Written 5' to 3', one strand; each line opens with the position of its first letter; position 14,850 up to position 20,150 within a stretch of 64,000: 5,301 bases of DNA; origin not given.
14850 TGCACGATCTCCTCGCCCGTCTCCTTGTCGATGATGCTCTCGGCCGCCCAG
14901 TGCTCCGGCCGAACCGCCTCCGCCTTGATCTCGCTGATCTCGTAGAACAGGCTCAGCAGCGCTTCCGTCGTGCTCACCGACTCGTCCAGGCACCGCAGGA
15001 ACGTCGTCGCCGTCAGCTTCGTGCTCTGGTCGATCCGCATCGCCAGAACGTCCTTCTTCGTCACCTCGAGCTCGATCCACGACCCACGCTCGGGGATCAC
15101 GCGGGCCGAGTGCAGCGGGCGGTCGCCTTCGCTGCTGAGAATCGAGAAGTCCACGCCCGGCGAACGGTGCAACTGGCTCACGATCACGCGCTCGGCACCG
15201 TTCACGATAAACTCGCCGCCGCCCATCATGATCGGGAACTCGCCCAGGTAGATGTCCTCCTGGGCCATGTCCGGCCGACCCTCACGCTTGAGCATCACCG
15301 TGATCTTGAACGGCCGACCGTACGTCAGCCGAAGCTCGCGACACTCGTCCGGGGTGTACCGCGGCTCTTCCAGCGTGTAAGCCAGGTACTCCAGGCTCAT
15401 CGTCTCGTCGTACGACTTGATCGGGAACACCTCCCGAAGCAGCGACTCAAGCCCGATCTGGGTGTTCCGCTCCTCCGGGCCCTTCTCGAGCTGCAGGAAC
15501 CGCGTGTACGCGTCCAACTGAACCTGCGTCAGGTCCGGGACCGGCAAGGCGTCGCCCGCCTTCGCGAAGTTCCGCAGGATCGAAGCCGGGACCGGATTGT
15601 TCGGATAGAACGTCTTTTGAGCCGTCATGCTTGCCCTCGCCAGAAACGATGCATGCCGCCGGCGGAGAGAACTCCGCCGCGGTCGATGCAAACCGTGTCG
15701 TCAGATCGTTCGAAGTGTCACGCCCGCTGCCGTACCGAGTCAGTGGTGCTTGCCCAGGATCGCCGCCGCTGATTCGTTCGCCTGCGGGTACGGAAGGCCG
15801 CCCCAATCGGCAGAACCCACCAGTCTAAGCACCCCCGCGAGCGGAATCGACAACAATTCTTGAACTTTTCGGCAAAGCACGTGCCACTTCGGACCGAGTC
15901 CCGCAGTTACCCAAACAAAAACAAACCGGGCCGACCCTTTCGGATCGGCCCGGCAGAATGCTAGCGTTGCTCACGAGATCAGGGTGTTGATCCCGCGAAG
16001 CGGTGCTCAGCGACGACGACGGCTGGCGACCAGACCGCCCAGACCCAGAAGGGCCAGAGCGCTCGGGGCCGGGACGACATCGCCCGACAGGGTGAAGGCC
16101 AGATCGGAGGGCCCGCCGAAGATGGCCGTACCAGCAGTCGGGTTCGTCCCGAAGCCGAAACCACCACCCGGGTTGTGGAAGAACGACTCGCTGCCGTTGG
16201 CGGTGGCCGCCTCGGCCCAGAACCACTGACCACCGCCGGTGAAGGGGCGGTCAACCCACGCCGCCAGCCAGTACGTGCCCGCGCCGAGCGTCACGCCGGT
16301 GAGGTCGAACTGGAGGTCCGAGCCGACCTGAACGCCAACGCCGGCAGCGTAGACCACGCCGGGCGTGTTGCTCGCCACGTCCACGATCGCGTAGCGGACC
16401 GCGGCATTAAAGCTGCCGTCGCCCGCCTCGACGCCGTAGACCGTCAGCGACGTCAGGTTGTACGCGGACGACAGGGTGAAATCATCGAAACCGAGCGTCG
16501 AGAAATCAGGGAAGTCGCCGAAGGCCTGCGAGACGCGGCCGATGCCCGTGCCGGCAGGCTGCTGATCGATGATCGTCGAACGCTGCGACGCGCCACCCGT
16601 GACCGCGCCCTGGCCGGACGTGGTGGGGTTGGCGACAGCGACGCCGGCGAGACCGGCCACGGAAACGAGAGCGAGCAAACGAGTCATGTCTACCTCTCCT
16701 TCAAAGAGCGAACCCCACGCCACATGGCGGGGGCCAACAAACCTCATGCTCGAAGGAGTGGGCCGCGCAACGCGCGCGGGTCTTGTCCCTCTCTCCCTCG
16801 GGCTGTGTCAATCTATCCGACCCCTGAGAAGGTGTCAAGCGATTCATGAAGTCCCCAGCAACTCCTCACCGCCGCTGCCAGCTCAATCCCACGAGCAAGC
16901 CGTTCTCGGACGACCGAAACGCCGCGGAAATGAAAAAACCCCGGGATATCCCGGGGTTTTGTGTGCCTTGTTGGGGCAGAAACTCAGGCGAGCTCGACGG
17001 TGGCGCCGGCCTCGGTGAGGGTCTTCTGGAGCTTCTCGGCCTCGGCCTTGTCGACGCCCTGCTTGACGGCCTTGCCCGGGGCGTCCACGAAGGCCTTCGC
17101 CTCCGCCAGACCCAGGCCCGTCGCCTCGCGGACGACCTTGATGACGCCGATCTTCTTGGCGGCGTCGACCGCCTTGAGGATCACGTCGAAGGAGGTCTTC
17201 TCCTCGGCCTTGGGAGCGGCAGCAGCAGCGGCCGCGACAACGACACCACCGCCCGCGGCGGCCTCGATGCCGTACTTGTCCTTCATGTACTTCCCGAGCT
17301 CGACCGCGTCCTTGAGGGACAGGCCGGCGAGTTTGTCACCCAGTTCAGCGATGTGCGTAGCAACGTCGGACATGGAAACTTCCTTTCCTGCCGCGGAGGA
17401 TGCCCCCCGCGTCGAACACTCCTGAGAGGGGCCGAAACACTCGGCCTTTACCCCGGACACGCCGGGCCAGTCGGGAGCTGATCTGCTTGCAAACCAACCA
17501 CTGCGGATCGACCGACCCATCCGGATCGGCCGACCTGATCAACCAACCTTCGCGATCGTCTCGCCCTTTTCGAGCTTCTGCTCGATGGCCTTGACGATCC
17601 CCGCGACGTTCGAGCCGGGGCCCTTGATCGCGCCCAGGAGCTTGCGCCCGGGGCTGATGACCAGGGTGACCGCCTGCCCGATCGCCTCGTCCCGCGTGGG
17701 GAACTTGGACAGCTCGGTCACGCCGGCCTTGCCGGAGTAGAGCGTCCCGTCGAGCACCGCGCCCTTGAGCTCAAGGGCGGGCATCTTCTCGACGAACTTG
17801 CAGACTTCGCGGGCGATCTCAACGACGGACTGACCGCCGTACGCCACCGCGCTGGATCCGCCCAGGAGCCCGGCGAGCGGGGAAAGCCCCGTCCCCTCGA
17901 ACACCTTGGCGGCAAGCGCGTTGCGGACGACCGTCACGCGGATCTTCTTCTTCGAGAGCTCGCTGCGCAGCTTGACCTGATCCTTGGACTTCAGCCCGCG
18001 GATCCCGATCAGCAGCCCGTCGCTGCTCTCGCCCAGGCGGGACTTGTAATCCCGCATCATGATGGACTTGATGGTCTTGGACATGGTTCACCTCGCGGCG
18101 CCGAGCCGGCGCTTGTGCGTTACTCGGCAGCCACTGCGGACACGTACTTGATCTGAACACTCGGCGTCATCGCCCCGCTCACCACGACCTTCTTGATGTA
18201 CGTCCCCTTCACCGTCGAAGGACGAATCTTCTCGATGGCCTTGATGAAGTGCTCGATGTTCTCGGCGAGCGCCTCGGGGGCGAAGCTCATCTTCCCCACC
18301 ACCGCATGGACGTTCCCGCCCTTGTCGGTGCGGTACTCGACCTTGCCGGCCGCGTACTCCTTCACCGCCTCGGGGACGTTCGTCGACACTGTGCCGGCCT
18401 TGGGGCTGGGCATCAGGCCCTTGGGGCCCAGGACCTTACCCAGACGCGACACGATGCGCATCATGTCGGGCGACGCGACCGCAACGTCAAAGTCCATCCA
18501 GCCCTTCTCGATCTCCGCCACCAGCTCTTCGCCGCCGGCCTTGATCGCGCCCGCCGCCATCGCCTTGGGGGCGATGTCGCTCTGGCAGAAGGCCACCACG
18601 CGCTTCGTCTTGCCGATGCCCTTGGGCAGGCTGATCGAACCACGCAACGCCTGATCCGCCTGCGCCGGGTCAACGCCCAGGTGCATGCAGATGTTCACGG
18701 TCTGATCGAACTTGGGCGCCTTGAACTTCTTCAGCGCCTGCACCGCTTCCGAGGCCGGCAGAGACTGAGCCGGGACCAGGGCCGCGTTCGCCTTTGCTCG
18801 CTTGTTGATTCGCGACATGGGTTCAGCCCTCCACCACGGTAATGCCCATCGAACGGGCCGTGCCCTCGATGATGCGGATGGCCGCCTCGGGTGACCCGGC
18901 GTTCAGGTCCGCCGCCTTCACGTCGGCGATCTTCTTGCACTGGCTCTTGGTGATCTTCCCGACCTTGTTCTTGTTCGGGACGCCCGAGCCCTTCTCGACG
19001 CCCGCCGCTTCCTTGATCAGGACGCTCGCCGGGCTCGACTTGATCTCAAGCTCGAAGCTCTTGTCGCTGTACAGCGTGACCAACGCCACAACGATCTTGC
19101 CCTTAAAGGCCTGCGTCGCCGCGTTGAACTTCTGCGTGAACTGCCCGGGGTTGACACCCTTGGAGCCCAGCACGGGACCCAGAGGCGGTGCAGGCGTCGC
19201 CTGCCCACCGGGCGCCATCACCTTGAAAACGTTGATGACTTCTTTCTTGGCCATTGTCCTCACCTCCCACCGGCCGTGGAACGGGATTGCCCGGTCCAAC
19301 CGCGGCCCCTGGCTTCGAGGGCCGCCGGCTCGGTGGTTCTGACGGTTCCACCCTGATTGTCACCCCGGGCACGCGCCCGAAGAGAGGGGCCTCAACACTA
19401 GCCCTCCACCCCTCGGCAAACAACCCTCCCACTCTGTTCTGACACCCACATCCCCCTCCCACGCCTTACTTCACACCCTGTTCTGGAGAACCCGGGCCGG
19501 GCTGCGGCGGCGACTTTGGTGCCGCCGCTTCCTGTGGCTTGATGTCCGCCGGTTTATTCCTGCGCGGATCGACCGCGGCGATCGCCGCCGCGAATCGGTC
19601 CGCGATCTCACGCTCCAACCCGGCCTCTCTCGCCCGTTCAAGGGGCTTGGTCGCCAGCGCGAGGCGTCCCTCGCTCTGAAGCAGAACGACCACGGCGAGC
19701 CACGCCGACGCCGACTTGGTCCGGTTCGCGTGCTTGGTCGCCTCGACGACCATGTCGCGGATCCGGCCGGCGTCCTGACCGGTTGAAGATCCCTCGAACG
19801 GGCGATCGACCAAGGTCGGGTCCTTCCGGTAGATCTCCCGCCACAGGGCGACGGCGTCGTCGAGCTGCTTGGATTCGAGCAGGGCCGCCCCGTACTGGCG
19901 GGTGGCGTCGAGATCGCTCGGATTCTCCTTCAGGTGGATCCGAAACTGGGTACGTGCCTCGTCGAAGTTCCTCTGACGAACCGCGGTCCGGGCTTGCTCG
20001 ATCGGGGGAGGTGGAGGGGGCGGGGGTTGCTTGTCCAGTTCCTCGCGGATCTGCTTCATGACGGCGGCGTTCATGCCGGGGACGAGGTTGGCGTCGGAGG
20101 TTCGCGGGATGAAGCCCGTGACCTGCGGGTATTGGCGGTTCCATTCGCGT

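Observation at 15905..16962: PEP-CTERM secreted-protein gene with its own promoter and terminator inserted into the rplL-rpoB spacer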

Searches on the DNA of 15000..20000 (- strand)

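Call 6: search_rna_families(source=window, start=15000, end=20000, threshold=evalue, max_evalue=1)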
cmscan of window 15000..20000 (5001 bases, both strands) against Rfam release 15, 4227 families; matches with E-value up to 1: 1.
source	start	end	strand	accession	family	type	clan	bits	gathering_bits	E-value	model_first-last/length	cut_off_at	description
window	19815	19940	+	RF02461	Virus_CITE_6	Cis-reg;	-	22.9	41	0.53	1-115/115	no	Blackcurrant reversion virus cap-independent translation element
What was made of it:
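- Tried and rejected: No L10 leader or other known RNA was found (call 6).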

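Call 75: build_rna_model(alignment_id=A7, structure=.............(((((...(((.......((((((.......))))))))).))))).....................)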
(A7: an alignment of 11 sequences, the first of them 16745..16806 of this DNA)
Model R1 built from alignment A7 (11 sequences, 80 columns); structure: as given.
model positions 66; base pairs 14; branch points 0; effective number of sequences 4.94; information 0.85 bits per position. Calibrated on 0.2 Mb of random sequence (short: E-values are rough).
structure used (alignment columns):
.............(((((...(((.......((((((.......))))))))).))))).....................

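Call 76: search_with_rna_model(model_id=R1, sources=[window, L001, L004, L005, L008, L010, L011, L012, L013, L014, L015, L016, L017, L018, L019, L020, L021, L022, L023, L024, L025, L026, L027, L028, L029, L030, L031, L032, L033, L034, L061, L063, L065, L066, L067, L068, L069, L079, L082, L085, L088, L089], max_evalue=1, make_alignment=true)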
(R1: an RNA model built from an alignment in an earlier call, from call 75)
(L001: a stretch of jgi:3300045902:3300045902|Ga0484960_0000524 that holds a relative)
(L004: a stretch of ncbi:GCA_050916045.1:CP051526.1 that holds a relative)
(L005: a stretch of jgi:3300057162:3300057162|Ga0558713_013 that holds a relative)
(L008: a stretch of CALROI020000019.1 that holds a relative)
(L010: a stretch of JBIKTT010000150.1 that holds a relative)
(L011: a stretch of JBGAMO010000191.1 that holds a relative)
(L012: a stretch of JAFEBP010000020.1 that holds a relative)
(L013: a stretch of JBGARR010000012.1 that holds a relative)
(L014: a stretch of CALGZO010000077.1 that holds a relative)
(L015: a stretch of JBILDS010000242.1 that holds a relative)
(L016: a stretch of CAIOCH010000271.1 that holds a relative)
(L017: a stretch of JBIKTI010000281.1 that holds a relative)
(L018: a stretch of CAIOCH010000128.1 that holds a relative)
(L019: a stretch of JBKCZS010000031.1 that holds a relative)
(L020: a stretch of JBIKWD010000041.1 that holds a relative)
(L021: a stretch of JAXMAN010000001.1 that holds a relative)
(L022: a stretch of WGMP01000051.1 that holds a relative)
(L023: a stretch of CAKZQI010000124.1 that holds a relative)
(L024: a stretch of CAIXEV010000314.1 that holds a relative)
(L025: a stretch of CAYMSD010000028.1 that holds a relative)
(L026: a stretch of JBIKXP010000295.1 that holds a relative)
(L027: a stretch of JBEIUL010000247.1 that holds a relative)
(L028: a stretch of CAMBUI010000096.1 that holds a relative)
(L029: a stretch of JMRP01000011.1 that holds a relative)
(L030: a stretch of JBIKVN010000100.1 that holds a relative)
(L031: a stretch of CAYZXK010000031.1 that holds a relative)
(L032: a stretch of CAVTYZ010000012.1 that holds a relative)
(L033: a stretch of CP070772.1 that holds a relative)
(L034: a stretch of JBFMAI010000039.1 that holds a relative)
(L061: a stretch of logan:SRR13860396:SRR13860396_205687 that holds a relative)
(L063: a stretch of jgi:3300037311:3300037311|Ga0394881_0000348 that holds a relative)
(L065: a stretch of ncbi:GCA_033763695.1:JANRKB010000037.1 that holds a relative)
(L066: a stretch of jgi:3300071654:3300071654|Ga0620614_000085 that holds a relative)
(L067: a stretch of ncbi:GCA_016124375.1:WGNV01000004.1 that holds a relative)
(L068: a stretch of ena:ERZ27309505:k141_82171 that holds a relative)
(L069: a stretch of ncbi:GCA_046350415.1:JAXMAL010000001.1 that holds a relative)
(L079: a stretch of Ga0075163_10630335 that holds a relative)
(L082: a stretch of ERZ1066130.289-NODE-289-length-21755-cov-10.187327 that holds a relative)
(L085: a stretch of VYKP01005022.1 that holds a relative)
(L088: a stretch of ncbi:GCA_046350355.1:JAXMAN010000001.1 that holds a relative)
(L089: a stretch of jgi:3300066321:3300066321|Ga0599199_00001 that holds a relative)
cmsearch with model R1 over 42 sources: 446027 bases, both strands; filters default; matches with E-value up to 1: 16.
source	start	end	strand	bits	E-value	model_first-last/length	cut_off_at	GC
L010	4542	4608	+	84.8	8.3e-22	1-66/66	no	0.66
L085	754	820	-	83.5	2e-21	1-66/66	no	0.66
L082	6582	6646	-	80.3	1.7e-20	1-66/66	no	0.63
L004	6875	6941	+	79.7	2.5e-20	1-66/66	no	0.66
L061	5567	5631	+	79.5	2.8e-20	1-66/66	no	0.68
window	16743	16807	-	78.8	4.6e-20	1-66/66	no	0.69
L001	122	186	+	75.8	3.6e-19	1-66/66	no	0.63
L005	5876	5941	+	67.3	1e-16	1-66/66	no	0.64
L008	5876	5941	+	67.3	1e-16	1-66/66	no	0.64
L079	273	338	+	60.9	7.9e-15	1-66/66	no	0.65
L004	5883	5947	+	56.2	1.8e-13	1-66/66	no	0.65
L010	3554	3620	+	52.7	1.9e-12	1-66/66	no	0.64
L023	732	777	-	14.9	0.2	1-66/66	no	0.59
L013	6642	6685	-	13.6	0.47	1-66/66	no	0.7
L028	5909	5942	+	12.5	0.95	17-50/66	no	0.59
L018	437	470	+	12.5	0.95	17-50/66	no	0.59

Alignment A9: 16 matches aligned to the model, 74 columns, each read 5' to 3' on its own strand. Consensus structure (alignment columns), stored with it:
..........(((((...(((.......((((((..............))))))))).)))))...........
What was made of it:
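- Tried and rejected: A covariance-model search found no copy upstream of distant homologues (call 76).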
